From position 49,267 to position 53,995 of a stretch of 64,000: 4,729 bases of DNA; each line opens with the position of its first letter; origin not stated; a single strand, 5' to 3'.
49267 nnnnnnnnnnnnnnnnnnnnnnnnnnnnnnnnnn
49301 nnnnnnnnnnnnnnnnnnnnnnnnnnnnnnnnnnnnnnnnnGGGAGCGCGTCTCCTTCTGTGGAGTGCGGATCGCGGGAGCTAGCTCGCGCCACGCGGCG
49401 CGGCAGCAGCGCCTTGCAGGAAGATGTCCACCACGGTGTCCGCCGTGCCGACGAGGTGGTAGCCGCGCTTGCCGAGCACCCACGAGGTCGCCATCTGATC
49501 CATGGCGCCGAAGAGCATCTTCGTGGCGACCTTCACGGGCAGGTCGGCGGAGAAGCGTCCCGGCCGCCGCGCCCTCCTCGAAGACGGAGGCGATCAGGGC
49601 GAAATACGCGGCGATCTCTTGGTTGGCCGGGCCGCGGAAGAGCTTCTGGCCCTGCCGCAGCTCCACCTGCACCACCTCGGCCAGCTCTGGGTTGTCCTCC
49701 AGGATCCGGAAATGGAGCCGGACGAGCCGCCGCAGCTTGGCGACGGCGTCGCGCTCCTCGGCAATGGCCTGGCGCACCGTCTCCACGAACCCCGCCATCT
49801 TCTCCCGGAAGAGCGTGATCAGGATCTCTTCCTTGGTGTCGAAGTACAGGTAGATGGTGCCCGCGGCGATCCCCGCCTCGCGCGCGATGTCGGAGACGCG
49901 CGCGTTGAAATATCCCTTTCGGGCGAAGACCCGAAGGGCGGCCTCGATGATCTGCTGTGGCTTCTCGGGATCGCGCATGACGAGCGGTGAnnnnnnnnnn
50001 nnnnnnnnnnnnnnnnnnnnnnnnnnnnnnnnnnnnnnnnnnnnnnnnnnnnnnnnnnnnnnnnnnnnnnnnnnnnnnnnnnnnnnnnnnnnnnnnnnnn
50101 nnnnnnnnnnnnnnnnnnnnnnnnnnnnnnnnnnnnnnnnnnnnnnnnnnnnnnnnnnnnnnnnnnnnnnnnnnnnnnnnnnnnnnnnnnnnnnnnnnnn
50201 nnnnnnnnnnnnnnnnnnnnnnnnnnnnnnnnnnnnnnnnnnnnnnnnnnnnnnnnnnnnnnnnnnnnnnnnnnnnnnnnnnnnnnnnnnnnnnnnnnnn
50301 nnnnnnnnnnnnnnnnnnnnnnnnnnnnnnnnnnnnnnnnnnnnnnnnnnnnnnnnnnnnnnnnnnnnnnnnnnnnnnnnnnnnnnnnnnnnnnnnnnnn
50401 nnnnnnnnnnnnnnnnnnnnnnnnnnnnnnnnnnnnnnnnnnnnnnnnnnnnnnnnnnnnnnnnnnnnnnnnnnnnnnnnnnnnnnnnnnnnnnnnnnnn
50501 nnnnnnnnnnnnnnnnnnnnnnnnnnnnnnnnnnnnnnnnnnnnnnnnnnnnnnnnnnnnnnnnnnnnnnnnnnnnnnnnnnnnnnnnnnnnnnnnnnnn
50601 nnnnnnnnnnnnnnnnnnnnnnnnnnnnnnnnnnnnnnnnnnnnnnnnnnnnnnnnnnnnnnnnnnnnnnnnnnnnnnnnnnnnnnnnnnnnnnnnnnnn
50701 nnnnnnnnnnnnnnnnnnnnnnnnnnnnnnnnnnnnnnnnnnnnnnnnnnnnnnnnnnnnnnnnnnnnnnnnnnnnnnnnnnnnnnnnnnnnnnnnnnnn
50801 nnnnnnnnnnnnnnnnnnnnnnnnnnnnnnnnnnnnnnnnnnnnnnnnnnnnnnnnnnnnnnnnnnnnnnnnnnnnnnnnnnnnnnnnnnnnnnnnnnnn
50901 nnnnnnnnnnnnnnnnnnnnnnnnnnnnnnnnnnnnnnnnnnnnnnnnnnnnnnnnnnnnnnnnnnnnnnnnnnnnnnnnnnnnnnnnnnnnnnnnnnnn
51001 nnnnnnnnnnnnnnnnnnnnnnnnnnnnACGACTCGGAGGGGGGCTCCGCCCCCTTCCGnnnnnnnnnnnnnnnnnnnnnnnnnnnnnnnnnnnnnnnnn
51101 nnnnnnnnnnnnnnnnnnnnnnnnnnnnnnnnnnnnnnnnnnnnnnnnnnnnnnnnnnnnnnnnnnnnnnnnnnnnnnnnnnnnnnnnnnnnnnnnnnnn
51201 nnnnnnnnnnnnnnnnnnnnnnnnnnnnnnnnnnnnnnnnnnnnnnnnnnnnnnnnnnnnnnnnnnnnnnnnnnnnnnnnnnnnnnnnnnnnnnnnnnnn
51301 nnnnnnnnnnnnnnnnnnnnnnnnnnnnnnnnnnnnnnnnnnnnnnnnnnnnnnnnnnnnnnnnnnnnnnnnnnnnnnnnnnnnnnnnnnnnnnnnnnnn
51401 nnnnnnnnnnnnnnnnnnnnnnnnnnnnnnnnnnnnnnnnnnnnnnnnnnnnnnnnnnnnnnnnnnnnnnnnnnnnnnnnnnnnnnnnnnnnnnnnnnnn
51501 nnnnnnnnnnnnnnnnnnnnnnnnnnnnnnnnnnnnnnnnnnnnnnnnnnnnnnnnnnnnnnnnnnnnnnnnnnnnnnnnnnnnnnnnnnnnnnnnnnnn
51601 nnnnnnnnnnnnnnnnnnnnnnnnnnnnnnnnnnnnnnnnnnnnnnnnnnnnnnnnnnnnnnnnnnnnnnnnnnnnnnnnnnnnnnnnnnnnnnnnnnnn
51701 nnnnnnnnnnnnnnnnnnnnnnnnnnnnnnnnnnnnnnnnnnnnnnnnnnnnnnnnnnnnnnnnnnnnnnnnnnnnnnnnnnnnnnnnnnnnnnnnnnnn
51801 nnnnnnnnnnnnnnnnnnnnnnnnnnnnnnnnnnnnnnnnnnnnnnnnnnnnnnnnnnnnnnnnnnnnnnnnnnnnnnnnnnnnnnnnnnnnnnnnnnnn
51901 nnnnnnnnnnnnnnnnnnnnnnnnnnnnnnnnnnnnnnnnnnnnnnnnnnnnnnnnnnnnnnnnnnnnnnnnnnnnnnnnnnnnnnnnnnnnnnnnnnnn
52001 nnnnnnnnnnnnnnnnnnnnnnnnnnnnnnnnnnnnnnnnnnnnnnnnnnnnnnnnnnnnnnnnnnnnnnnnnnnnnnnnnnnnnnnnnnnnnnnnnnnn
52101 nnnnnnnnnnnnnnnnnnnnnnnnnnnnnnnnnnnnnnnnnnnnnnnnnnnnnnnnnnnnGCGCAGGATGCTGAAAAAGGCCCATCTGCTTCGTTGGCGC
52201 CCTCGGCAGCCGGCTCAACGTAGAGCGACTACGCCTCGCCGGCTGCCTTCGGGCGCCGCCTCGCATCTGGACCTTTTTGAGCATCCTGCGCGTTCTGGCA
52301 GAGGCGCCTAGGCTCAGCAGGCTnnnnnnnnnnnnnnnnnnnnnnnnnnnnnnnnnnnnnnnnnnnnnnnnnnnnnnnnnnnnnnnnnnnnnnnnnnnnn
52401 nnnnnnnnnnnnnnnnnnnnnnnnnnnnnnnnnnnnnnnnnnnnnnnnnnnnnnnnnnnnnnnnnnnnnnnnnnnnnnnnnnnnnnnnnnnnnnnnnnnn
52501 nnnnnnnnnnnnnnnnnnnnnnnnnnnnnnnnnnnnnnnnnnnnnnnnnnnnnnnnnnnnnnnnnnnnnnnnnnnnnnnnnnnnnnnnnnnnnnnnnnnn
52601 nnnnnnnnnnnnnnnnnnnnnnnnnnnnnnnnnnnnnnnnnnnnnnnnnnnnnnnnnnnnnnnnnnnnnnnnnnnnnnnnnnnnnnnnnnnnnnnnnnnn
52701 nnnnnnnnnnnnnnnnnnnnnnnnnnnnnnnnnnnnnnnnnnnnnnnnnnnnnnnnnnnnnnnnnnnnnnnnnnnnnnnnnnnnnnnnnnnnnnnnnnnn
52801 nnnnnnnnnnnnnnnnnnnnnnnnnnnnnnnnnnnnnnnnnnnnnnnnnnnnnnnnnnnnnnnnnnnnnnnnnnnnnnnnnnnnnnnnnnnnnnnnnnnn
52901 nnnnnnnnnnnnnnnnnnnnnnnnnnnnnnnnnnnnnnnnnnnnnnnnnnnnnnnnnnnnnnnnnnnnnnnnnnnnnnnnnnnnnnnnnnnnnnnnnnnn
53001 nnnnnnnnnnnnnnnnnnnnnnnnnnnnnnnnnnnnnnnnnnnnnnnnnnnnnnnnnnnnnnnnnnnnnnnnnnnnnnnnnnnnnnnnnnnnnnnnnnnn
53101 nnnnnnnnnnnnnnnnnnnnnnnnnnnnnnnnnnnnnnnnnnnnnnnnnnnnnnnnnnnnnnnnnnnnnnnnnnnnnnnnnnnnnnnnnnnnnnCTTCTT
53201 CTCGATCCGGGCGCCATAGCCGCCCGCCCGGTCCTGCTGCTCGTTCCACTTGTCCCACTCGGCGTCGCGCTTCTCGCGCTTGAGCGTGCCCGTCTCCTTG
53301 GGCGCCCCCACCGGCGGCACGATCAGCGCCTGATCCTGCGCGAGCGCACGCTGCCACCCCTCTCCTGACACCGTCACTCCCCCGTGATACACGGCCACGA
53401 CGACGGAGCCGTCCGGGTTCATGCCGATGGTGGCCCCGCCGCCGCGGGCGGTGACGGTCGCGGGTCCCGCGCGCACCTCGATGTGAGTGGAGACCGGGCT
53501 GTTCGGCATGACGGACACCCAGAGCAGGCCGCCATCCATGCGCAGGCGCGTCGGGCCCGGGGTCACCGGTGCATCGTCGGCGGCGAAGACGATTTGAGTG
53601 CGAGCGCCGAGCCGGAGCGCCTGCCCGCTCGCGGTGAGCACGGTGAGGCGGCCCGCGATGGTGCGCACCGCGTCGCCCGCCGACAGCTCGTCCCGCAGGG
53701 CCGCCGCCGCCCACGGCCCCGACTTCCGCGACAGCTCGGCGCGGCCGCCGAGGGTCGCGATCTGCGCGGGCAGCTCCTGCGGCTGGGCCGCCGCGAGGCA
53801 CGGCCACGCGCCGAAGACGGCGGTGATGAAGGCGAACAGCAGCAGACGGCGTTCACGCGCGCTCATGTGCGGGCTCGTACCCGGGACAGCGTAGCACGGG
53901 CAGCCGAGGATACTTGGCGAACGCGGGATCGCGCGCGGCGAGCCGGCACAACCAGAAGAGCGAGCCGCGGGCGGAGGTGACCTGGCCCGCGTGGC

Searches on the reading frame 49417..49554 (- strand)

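Call 28: search_protein_families(library=pfam, proteins=[window:49417-49554:-], max_evalue=0.001)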
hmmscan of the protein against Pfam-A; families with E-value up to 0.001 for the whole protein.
window:49417-49554:- (46 aa): 1 family
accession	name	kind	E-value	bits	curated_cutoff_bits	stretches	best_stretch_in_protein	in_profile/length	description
PF08359.16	TetR_C_4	-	6.4e-08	33.3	21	1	1-44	86-129/133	YsiA-like protein, C-terminal region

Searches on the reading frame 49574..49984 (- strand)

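Call 28: search_protein_families(library=pfam, proteins=[window:49574-49984:-], max_evalue=0.001)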
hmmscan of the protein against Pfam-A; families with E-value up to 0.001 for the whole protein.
window:49574-49984:- (137 aa): 2 families
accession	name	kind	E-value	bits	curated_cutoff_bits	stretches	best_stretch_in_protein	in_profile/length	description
PF08359.16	TetR_C_4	-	1e-16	61.8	21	1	59-137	1-79/133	YsiA-like protein, C-terminal region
PF00440.29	TetR_N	-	1.8e-16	60.1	24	1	12-56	1-45/47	Bacterial regulatory proteins, tetR family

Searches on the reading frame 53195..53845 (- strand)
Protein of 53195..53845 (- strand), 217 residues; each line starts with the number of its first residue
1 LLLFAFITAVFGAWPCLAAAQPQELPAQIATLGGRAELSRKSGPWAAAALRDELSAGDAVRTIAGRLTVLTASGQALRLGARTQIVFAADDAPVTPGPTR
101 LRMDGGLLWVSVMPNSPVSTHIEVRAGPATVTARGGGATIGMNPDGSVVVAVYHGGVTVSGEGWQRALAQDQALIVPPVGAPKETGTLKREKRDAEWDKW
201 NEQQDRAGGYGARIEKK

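Call 26: search_protein_families(library=pfam, proteins=[window:53195-53845:-], max_evalue=0.001)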
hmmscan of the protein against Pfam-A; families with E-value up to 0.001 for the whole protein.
window:53195-53845:- (217 aa): 1 family
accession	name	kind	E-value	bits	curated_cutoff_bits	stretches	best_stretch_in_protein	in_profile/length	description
PF04773.18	FecR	-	2.5e-06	28.3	24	1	60-157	3-96/97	FecR protein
